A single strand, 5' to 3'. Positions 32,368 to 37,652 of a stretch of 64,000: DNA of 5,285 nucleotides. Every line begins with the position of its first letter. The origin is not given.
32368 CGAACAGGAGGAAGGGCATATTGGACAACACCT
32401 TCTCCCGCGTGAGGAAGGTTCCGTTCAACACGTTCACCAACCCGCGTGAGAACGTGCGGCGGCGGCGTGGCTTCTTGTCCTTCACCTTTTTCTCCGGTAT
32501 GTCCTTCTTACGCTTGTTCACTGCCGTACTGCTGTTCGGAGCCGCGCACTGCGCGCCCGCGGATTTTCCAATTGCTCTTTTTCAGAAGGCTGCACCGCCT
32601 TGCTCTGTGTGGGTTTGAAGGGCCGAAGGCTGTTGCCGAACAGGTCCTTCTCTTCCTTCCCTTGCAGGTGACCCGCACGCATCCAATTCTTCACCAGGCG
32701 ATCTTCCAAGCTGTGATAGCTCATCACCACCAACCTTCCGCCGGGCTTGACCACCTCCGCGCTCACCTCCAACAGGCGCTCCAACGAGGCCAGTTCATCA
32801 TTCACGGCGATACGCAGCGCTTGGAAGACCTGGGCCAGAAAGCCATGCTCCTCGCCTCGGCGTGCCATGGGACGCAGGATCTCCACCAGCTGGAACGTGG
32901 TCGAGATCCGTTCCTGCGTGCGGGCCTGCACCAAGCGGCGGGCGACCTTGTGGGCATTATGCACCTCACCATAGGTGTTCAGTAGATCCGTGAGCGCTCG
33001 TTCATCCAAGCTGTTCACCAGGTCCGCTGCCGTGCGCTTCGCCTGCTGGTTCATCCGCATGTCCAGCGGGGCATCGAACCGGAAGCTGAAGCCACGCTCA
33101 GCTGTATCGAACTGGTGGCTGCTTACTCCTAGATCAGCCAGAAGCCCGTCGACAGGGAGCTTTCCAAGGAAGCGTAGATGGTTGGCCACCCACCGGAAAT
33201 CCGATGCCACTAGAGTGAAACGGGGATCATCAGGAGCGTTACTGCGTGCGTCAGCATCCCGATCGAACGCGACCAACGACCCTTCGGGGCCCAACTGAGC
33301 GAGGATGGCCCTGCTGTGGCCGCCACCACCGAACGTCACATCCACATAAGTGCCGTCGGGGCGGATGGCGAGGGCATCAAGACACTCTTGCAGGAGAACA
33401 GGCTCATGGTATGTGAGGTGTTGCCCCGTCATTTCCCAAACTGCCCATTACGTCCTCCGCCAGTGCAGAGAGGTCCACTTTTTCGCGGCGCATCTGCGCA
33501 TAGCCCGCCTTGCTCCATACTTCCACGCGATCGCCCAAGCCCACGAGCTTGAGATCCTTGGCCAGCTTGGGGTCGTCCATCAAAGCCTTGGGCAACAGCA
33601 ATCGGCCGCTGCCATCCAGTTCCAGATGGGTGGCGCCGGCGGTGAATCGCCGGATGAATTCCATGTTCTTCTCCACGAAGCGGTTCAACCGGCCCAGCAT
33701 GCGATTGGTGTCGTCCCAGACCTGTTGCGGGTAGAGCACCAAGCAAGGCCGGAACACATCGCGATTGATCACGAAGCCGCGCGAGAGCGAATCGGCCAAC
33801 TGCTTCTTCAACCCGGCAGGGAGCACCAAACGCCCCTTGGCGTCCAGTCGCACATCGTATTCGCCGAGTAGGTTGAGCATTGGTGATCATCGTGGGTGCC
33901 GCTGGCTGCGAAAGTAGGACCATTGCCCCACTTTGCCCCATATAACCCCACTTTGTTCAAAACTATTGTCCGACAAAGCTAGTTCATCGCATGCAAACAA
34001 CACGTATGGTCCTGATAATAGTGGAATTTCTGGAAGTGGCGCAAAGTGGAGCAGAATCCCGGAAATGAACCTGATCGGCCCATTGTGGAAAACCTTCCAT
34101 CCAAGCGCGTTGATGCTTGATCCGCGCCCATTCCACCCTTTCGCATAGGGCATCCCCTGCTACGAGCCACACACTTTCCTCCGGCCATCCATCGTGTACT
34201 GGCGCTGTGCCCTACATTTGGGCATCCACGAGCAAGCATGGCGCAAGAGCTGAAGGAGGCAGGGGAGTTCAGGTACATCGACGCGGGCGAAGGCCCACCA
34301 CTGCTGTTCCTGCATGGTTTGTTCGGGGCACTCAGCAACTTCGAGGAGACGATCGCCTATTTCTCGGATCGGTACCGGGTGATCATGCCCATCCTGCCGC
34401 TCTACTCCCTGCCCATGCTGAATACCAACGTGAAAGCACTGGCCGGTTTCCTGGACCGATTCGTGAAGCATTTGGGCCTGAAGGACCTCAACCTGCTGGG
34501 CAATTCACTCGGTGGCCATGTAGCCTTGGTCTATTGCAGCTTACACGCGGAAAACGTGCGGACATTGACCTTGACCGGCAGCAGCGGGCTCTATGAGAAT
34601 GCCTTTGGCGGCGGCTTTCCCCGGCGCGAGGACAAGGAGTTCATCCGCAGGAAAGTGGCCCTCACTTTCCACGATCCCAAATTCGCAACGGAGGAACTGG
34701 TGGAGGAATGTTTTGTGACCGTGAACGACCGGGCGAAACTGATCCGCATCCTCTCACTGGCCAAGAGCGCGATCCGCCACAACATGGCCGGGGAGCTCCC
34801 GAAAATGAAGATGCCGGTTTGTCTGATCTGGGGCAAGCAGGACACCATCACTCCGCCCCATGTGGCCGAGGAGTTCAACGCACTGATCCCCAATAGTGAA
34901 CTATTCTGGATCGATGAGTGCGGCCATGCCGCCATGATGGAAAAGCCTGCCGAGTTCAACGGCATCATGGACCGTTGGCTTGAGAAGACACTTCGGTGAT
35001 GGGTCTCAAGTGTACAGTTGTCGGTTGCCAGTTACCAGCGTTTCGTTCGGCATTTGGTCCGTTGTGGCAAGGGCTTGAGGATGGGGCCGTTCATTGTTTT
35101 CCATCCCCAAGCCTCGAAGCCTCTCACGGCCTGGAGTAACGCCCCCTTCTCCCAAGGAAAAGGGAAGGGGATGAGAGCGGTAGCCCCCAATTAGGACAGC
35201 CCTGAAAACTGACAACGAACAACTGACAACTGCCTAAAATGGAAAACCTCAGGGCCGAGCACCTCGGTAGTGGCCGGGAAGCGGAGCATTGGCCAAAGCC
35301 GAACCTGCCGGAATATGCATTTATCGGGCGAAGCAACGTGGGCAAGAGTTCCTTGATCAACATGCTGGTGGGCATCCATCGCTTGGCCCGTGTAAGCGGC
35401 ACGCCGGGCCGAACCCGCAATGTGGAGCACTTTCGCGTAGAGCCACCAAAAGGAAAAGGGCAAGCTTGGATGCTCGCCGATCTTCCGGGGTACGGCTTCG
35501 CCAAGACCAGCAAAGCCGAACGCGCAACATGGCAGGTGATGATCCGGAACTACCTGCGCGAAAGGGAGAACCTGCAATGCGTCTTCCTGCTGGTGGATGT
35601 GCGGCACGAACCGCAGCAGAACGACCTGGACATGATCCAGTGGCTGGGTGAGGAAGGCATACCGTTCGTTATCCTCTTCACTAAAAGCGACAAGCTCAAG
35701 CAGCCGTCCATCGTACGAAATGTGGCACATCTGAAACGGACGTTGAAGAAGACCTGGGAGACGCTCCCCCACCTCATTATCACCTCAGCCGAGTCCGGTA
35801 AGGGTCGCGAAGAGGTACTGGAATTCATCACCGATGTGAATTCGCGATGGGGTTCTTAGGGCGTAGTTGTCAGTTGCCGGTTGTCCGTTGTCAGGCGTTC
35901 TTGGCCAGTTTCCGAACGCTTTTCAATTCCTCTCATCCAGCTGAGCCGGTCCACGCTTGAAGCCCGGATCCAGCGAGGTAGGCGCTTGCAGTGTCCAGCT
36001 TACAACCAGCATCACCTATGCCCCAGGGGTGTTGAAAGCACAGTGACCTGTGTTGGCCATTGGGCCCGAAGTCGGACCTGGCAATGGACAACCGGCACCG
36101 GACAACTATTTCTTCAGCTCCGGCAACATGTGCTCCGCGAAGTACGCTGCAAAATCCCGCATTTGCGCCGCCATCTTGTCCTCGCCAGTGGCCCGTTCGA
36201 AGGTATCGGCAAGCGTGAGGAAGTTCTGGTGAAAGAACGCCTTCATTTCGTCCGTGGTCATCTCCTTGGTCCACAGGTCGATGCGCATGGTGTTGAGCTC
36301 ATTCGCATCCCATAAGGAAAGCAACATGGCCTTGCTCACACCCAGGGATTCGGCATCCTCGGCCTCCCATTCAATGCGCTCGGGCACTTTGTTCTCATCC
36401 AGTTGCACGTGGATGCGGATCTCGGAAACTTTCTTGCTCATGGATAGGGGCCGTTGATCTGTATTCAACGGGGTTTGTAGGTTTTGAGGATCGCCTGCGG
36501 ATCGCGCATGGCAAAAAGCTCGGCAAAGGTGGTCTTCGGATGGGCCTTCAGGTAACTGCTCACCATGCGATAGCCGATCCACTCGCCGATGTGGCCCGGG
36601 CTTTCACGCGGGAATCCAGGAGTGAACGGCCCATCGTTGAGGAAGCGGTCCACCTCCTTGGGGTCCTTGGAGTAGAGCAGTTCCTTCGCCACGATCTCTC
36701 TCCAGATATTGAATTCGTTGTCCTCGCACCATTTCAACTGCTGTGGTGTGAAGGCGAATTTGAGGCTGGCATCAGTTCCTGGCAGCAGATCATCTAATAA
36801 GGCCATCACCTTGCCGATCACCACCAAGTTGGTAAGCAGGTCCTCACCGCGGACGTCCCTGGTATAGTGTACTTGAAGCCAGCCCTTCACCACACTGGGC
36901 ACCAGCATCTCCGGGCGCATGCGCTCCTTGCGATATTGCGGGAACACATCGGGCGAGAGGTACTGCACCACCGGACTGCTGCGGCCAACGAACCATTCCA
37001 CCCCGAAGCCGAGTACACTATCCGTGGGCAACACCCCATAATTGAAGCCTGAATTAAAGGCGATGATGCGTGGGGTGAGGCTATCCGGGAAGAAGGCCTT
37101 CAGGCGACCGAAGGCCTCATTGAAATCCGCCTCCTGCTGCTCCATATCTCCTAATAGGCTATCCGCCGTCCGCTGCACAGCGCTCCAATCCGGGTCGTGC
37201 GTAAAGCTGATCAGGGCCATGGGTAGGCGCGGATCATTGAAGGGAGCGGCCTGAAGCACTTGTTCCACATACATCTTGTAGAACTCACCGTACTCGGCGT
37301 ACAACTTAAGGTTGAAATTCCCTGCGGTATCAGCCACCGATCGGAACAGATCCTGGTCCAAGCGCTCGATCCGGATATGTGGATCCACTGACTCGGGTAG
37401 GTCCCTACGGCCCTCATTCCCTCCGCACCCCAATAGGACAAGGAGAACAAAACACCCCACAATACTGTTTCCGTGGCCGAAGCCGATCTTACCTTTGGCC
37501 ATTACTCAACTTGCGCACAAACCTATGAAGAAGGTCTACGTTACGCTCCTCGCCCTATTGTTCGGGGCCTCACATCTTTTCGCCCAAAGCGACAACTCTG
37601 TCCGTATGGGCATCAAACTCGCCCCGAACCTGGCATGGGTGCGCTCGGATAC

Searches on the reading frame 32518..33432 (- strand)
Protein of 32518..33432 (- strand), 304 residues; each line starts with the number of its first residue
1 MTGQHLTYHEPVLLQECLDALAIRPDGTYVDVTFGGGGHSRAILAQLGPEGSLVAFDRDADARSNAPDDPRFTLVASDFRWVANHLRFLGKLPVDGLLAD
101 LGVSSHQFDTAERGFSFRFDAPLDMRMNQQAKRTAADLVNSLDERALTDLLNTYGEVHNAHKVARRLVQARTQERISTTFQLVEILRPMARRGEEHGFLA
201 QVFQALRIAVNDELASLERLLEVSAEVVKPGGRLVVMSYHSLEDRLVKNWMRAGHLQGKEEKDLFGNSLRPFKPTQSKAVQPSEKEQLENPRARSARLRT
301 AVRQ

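Call 54: search_protein_families(library=pfam, proteins=[window:32518-33432:-], max_evalue=0.00001)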
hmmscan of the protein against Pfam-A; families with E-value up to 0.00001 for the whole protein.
window:32518-33432:- (304 aa): 2 families
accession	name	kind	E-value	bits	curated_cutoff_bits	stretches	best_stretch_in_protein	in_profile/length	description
PF01795.25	Methyltransf_5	-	1.5e-89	300.9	27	1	8-301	3-306/309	MraW methylase family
PF01728.25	FtsJ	-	2.2e-08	34.7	24.1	1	14-195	9-171/181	FtsJ-like methyltransferase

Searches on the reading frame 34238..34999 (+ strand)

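Call 54: search_protein_families(library=pfam, proteins=[window:34238-34999:+], max_evalue=0.00001)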
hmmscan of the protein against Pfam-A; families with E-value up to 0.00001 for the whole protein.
window:34238-34999:+ (253 aa): 3 families
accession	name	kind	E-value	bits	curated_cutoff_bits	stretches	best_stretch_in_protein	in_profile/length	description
PF00561.26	Abhydrolase_1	-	2.7e-26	93.2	25.8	2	20-118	1-111/245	alpha/beta hydrolase fold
PF12697.13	Abhydrolase_6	-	1.3e-12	49.3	26.3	1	22-241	1-215/217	Alpha/beta hydrolase family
PF12146.15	Hydrolase_4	-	3.5e-09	36.8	27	1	61-236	55-238/239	Serine aminopeptidase, S33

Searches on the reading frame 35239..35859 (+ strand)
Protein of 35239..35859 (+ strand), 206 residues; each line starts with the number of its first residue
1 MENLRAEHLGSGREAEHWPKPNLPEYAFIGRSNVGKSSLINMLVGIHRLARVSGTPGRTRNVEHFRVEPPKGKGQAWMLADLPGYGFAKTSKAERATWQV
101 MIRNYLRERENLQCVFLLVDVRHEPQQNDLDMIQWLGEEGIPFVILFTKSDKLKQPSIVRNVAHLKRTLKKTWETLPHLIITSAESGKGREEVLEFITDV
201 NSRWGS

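Call 54: search_protein_families(library=pfam, proteins=[window:35239-35859:+], max_evalue=0.00001)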
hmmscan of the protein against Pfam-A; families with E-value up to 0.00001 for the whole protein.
window:35239-35859:+ (206 aa): 4 families
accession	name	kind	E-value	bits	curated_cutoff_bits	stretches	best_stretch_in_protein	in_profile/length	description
PF01926.29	MMR_HSR1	-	8.8e-21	74.6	21.9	1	26-149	2-113/113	50S ribosome-binding GTPase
PF02421.24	FeoB_N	-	6.6e-12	45.7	27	1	26-195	3-154/156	Ferrous iron transport protein B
PF03193.22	RsgA_GTPase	-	2.9e-07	30.9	30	0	27-57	110-142/174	RsgA GTPase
PF00009.33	GTP_EFTU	-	1.1e-06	28.9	26.5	0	109-199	90-184/188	Elongation factor Tu GTP binding domain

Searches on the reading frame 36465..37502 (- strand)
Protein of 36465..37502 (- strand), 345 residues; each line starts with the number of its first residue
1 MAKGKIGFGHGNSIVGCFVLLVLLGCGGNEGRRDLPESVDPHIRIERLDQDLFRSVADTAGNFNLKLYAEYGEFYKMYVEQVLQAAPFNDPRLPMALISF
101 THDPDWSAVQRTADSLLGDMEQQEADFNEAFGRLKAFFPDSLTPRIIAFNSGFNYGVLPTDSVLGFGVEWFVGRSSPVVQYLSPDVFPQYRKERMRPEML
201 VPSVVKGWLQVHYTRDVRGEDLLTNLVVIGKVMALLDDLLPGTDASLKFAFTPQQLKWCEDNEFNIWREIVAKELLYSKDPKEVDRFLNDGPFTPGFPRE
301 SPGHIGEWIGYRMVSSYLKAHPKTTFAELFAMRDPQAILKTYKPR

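Call 54: search_protein_families(library=pfam, proteins=[window:36465-37502:-], max_evalue=0.00001)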
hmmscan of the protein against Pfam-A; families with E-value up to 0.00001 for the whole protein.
window:36465-37502:- (345 aa): 1 family
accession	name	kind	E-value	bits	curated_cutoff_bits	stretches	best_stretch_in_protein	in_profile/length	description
PF25594.1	GldB_lipo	-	1.8e-78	264.7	27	1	39-344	11-309/309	Gliding motility protein GldB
